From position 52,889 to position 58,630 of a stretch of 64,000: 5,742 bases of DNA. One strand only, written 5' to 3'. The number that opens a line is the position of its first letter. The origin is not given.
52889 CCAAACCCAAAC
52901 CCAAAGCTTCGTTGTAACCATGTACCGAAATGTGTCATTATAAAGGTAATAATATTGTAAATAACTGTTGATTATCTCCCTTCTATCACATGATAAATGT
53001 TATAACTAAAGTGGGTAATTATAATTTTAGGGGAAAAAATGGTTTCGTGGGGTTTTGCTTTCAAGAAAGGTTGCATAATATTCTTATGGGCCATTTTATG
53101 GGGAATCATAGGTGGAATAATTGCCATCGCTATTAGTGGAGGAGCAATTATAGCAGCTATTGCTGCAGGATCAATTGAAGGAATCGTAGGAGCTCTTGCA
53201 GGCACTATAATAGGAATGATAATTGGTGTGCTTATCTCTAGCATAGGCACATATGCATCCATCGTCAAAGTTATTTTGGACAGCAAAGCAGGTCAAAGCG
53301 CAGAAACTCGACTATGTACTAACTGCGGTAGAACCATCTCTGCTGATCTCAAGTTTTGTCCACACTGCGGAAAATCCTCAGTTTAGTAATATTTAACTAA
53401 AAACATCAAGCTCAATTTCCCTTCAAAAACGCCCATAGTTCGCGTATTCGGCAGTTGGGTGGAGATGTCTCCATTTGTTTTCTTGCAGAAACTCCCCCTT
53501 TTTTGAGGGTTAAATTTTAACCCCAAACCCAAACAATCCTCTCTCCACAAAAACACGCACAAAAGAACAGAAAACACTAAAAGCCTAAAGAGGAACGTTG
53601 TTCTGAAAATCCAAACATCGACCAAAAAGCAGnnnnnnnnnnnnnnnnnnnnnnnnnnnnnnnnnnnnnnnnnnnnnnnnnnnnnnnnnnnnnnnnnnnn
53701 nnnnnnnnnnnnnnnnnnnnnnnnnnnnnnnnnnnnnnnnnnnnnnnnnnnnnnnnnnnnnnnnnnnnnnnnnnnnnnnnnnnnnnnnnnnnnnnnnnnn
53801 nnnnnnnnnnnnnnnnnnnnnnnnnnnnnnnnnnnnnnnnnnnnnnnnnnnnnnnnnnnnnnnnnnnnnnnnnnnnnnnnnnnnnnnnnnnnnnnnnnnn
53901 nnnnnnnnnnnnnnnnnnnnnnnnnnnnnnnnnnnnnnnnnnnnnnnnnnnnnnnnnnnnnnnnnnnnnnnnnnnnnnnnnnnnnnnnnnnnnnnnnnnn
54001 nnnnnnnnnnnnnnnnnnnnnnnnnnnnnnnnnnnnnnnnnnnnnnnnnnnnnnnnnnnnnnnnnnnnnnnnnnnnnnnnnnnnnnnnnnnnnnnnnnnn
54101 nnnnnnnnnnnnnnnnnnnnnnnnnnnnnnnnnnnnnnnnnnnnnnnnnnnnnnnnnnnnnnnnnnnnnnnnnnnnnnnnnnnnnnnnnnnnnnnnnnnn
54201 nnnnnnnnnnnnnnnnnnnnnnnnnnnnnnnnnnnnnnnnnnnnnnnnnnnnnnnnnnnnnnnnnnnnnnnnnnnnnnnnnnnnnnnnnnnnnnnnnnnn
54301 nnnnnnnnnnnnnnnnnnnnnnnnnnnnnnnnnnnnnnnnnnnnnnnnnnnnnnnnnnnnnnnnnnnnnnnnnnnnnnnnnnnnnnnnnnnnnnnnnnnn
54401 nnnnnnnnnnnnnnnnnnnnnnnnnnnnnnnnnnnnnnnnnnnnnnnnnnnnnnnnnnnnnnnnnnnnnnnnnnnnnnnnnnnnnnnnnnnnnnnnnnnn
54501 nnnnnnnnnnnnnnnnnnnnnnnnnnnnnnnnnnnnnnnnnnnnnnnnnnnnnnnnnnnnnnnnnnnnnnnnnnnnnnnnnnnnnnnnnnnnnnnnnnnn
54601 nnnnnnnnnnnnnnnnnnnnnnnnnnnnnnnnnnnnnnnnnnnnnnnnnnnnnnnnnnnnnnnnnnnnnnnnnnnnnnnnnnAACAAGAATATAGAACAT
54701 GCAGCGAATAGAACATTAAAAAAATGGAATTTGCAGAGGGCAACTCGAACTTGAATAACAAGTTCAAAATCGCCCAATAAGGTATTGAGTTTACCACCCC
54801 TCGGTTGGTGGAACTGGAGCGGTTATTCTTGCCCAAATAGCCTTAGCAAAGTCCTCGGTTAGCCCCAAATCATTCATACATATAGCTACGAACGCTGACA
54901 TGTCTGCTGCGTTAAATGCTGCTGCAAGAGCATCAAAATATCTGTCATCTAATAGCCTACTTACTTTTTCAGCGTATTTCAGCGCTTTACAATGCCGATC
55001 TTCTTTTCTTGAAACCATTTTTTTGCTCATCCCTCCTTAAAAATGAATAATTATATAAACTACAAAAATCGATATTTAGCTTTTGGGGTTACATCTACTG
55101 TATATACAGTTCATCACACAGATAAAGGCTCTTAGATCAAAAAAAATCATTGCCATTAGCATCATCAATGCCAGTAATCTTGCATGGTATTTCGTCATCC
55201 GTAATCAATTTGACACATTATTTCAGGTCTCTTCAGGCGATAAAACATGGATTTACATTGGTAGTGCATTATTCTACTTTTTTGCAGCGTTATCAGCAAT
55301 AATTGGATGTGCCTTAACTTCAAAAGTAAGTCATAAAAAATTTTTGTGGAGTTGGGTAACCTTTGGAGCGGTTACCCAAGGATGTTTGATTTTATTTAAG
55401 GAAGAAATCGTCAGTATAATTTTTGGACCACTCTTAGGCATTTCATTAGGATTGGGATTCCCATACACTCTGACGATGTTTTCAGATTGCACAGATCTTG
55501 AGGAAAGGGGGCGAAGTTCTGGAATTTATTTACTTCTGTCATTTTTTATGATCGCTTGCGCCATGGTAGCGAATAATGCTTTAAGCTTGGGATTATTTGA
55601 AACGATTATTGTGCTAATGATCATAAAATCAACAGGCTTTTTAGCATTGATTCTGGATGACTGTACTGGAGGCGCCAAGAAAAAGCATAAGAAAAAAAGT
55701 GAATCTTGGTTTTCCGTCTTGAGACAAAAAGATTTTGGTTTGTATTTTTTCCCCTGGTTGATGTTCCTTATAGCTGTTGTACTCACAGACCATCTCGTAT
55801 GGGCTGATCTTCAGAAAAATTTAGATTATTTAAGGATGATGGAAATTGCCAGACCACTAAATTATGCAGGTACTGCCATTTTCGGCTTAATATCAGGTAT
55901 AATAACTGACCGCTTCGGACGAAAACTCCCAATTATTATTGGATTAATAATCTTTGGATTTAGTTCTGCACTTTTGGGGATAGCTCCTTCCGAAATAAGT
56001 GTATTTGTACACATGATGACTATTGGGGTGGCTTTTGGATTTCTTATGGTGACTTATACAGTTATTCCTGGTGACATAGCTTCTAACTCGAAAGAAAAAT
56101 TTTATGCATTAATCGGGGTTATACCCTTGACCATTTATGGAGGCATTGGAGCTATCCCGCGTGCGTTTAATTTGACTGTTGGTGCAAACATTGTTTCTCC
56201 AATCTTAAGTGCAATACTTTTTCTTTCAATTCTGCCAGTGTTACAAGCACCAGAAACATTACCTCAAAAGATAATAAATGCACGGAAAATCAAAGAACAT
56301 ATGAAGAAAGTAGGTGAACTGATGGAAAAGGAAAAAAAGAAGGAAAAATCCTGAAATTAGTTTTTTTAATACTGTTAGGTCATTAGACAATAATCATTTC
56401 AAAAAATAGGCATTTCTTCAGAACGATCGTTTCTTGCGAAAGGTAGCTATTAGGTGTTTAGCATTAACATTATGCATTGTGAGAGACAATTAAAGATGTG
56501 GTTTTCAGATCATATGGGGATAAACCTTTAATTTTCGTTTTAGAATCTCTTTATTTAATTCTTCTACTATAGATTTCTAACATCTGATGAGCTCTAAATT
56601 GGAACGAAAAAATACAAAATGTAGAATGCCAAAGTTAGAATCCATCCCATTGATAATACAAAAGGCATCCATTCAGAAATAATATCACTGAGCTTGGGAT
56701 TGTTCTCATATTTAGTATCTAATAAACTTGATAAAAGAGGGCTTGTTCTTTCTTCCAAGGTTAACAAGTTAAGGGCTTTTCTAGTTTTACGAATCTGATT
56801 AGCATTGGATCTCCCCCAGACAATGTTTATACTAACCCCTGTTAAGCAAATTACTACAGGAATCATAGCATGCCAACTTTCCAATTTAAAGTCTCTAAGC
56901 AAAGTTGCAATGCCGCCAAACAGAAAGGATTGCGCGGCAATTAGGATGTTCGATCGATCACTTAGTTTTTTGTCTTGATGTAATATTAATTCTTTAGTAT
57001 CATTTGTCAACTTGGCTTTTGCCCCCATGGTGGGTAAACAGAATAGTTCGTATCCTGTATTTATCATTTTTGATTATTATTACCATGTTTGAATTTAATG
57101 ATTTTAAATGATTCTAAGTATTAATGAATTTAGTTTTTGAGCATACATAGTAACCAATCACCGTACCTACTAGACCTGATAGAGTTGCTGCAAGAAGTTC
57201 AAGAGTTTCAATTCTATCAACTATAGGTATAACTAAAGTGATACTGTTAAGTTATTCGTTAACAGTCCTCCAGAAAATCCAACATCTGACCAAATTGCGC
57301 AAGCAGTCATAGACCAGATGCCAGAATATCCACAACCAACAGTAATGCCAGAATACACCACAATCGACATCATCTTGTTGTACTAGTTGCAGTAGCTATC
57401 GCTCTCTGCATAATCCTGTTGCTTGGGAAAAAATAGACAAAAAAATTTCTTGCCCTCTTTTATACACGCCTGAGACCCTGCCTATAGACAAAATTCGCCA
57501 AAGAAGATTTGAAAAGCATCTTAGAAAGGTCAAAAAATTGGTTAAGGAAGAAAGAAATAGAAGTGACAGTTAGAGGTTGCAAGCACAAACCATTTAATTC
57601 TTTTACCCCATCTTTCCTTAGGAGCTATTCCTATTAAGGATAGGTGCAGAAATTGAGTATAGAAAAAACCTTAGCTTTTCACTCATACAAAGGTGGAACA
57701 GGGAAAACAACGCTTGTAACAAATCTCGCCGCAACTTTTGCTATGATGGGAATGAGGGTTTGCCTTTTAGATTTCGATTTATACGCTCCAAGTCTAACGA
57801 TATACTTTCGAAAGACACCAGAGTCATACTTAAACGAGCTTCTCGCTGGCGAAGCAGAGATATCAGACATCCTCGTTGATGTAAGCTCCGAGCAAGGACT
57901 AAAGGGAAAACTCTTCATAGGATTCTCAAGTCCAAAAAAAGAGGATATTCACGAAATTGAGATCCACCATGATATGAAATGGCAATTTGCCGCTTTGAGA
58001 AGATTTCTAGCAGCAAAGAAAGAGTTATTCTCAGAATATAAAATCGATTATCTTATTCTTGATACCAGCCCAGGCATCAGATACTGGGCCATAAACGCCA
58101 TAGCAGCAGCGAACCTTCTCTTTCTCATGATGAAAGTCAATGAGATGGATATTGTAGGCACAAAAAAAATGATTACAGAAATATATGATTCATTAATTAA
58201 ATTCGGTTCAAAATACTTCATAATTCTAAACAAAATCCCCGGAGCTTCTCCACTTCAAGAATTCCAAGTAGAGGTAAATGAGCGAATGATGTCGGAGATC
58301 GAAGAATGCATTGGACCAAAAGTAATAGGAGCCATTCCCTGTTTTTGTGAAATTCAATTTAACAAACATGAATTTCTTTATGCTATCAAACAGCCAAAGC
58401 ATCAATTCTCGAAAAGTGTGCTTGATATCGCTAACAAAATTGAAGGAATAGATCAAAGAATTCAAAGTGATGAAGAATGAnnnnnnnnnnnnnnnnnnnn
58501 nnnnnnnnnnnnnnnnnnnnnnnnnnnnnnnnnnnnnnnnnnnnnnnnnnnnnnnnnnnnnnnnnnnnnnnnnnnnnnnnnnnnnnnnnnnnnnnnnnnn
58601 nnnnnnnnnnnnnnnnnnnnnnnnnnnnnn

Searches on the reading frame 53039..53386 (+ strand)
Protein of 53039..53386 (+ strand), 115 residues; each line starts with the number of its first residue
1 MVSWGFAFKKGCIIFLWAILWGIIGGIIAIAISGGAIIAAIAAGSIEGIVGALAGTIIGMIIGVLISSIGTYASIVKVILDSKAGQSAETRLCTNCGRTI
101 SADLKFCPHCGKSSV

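Call 53: search_protein_families(library=pfam, proteins=[window:53039-53386:+], max_evalue=0.01)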
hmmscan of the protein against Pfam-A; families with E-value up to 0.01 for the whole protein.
window:53039-53386:+ (115 aa): 7 families
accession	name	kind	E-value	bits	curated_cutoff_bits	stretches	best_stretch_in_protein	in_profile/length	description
PF13240.11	Zn_Ribbon_1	-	3.9e-06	26.9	25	1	93-112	2-21/23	zinc-ribbon domain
PF24460.1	DUF7575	-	5.6e-06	26.1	28.5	1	89-112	2-25/28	Domain of unknown function (DUF7575)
PF10571.15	UPF0547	-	2.2e-05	24.9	29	1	93-111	3-21/26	Uncharacterised protein family UPF0547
PF17032.10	Zn_ribbon_15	-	3.1e-05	25.1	28.9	1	88-111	50-73/73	zinc-ribbon family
PF13248.11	Zn_ribbon_3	-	6e-05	22.8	27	1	93-112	5-24/26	zinc-ribbon domain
PF12773.13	DZR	-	6.5e-05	23.4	27.3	1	88-111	22-45/45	Double zinc ribbon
PF24463.1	DUF7577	-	0.0016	18.4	28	1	89-112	1-24/27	Domain of unknown function (DUF7577)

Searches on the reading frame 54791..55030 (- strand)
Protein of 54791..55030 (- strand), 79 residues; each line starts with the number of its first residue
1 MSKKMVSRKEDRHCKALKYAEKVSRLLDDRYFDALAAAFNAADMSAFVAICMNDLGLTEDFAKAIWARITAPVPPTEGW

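Call 3: search_protein_families(library=pfam, proteins=[window:54791-55030:-], max_evalue=0.1)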
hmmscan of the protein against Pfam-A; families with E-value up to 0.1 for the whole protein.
window:54791-55030:- (79 aa): 0 families

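Call 36: search_protein_families(library=ncbifam, alignment_id=A2, max_evalue=10)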
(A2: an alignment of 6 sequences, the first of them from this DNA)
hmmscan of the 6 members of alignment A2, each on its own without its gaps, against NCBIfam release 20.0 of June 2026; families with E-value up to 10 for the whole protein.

A. member 1, seq(79 aa): 0 families

B. families by the number of members that match (of 6 scanned): 2 families
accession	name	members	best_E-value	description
NF046014.1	sap1_reg_SapR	1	0.17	sap1 transcriptional regulator SapR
NF009415.0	PRK12779.1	1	0.19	putative bifunctional glutamate synthase subunit beta/2-polyprenylphenol hydroxylase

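Call 63: search_protein_representatives(protein=window:54791-55030:-)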
Query: 79 residues. Proteins with E-value up to 0.001 (for the whole library): 3; up to 1e-10: 1; up to 1e-30: 0. The best 3 are listed.
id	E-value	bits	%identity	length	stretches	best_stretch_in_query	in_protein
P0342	5.4e-23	96.9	63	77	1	7-79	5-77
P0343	1.6e-06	44.7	33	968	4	24-69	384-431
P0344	8.2e-06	42.4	46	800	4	33-60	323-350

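Call 64: search_protein_families(library=pfam, proteins=[P0343, P0344, P0342], max_evalue=0.01)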
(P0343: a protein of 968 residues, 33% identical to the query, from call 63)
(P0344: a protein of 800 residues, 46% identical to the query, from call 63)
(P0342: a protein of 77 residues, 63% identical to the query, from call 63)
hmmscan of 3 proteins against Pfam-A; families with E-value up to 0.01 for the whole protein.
P0343 (968 aa): 4 families
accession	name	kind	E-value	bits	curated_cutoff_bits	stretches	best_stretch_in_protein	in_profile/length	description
PF00069.31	Pkinase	-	2.6e-21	76.6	31.7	2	239-447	87-259/263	Protein kinase domain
PF07714.23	PK_Tyr_Ser-Thr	-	3.7e-11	43.3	23.1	1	96-328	5-178/258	Protein tyrosine and serine/threonine kinase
PF12021.13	DUF3509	-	0.00084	19.6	25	0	747-779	44-76/87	Protein of unknown function (DUF3509)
PF09383.16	NIL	-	0.0076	16.6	24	0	435-461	10-36/73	NIL domain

P0344 (800 aa): 2 families
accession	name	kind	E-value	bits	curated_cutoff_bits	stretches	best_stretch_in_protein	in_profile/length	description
PF03160.20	Calx-beta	-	6e-31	107.4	27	4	389-475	9-95/119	Calx-beta domain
PF18957.6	RibLong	-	0.0053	18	27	0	380-421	30-74/93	Long Rib domain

P0342 (77 aa): 0 families

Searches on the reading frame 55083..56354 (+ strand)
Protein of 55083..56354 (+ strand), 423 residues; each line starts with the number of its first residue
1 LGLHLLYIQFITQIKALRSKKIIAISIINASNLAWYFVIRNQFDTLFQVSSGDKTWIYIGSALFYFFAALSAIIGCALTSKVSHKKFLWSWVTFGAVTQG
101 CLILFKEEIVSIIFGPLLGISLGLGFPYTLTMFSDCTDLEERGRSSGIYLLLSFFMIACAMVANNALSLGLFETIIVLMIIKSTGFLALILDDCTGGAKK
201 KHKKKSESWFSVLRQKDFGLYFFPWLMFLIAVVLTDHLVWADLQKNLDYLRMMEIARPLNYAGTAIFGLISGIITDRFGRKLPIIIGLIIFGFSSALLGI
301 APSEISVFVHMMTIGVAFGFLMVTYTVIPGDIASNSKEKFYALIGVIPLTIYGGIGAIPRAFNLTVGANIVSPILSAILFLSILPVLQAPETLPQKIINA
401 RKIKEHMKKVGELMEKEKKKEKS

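Call 3: search_protein_families(library=pfam, proteins=[window:55083-56354:+], max_evalue=0.1)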
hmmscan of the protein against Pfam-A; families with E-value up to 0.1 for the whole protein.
window:55083-56354:+ (423 aa): 3 families
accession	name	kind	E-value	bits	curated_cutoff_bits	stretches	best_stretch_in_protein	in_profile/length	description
PF07690.21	MFS_1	-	4.4e-20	72.3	33.4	2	47-338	27-329/347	Major Facilitator Superfamily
PF00083.30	Sugar_tr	-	1.7e-05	24.4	22.3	1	262-355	57-151/452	Sugar (and other) transporter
PF06609.19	TRI12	-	0.00015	20.8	23.2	1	261-354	88-180/599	Fungal trichothecene efflux pump (TRI12)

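Call 85: search_protein_families(library=padloc, proteins=[window:55083-56354:+], max_evalue=0.001)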
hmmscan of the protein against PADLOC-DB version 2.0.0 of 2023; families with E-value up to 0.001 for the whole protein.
window:55083-56354:+ (423 aa): 0 families

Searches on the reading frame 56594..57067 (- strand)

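Call 53: search_protein_families(library=pfam, proteins=[window:56594-57067:-], max_evalue=0.01)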
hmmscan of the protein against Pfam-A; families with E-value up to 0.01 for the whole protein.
window:56594-57067:- (157 aa): 1 family
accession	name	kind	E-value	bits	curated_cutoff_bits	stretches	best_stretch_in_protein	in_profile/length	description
PF24838.2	8xMP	-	3.2e-07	30.7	30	1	36-150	19-135/136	Octameric membrane protein family (8xMP)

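Call 85: search_protein_families(library=padloc, proteins=[window:56594-57067:-], max_evalue=0.001)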
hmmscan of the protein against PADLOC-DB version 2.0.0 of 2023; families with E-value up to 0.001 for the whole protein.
window:56594-57067:- (157 aa): 0 families

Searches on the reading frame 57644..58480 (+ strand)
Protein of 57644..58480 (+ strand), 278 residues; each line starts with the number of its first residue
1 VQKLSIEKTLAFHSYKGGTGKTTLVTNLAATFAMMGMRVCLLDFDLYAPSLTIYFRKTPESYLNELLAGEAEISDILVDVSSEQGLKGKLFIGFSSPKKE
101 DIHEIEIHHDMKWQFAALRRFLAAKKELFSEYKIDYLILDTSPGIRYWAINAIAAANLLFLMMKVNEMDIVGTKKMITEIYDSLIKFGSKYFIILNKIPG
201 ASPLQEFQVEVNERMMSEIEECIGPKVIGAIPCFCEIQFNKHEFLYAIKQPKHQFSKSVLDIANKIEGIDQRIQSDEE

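Call 3: search_protein_families(library=pfam, proteins=[window:57644-58480:+], max_evalue=0.1)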
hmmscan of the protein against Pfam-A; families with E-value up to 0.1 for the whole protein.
window:57644-58480:+ (278 aa): 11 families
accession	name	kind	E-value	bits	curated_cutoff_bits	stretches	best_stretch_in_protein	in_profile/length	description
PF13614.12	AAA_31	-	1e-17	65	27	1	8-180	2-164/177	AAA domain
PF10609.15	ParA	-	3.7e-12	46.6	27.1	1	6-145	2-123/246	NUBPL iron-transfer P-loop NTPase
PF01656.29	CbiA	-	2.1e-11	44.3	25.4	1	11-232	2-110/125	CobQ/CobB/MinD/ParA nucleotide binding domain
PF09140.17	MipZ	-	7.9e-05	22.5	20.7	1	12-58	5-51/262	ATPase MipZ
PF07015.17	VirC1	-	0.00012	21.9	24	1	10-47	4-41/231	VirC1 protein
PF16575.11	CLP1_P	-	0.0011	19.3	26.6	1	18-53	4-39/188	mRNA cleavage and polyadenylation factor CLP1 P-loop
PF00142.24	Fer4_NifH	-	0.0035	17.3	25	1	16-70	8-62/271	4Fe-4S iron sulfur cluster binding proteins, NifH/frxC family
PF02374.21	ArsA_ATPase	-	0.0036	17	24.3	1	12-143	5-134/305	Anion-transporting ATPase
PF06564.18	CBP_BcsQ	-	0.0037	17.3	21.3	1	9-44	3-38/234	Cellulose biosynthesis protein BcsQ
PF00448.28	SRP54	-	0.035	14.2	22.7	0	18-47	11-40/196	SRP54-type protein, GTPase domain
PF03205.20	MobB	-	0.036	14.4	26.6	1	17-42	8-33/133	Molybdopterin guanine dinucleotide synthesis protein B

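Call 15: search_protein_families(library=ncbifam, proteins=[window:57644-58480:+], max_evalue=0.01)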
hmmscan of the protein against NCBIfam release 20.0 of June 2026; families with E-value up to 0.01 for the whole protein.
window:57644-58480:+ (278 aa): 22 families
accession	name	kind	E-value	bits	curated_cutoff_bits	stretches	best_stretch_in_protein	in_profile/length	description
NF047398.1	AAA_KGGVGR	domain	2.8e-18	66.9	90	1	8-180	3-189/190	KGGVGR-motif variant AAA ATPase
TIGR01969.1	minD_arch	subfamily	2.6e-17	62.9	201.75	2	10-77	3-71/251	cell division ATPase MinD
NF041546.1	ParA_partition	equivalog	6.7e-15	55.2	180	2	10-45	2-37/203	ParA family partition ATPase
TIGR01007.1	eps_fam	subfamily_domain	1.5e-11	44.2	108.05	1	8-81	18-92/204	polysaccharide biosynthesis tyrosine autokinase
TIGR03453.1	partition_RepA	equivalog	6.3e-11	41.7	348.45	1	10-61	107-157/387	plasmid partitioning protein RepA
TIGR01968.1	minD_bact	equivalog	2.2e-10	40.4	212.9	1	10-46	4-40/261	septum site-determining protein MinD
NF041136.1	MrpORP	equivalog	7.4e-09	35.3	450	1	5-53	3-51/365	iron-sulfur cluster carrier protein MrpORP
TIGR03371.1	cellulose_yhjQ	equivalog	2.3e-07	30.5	157.85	1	8-204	2-184/246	cellulose biosynthesis protein BcsQ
TIGR03029.1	EpsG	equivalog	2.4e-07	30.2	313.8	1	8-76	104-172/274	chain length determinant protein tyrosine kinase EpsG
NF008669.0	PRK11670.1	equivalog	3.2e-07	29.6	348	1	7-52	107-152/369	iron-sulfur cluster carrier protein ApbC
NF010423.0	PRK13849.1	equivalog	1.4e-06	27.9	313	1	9-47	3-41/231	conjugal transfer ATPase VirC1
TIGR03018.1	pepcterm_TyrKin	hypoth_equivalog_domain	2.7e-06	26.9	230.65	1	8-79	36-109/207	XrtA-associated tyrosine autokinase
NF040564.1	SCO2523_fam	equivalog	1.9e-05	24.1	200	1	14-55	7-48/305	SCO2523 family variant P-loop protein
NF041283.1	PrgP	equivalog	3.3e-05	23.3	400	1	12-185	7-175/297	ParA superfamily DNA segregation protein PrgP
TIGR01005.1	eps_transp_fam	subfamily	3.4e-05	22.2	411.7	1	13-75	552-614/754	exopolysaccharide transport protein family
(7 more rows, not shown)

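Call 85: search_protein_families(library=padloc, proteins=[window:57644-58480:+], max_evalue=0.001)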
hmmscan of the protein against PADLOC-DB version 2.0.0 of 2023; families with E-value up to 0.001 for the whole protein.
window:57644-58480:+ (278 aa): 1 family
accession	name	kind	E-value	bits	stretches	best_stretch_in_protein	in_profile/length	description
PDLC04559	PDC-M28B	-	2.3e-07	28.3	1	8-52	129-173/438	-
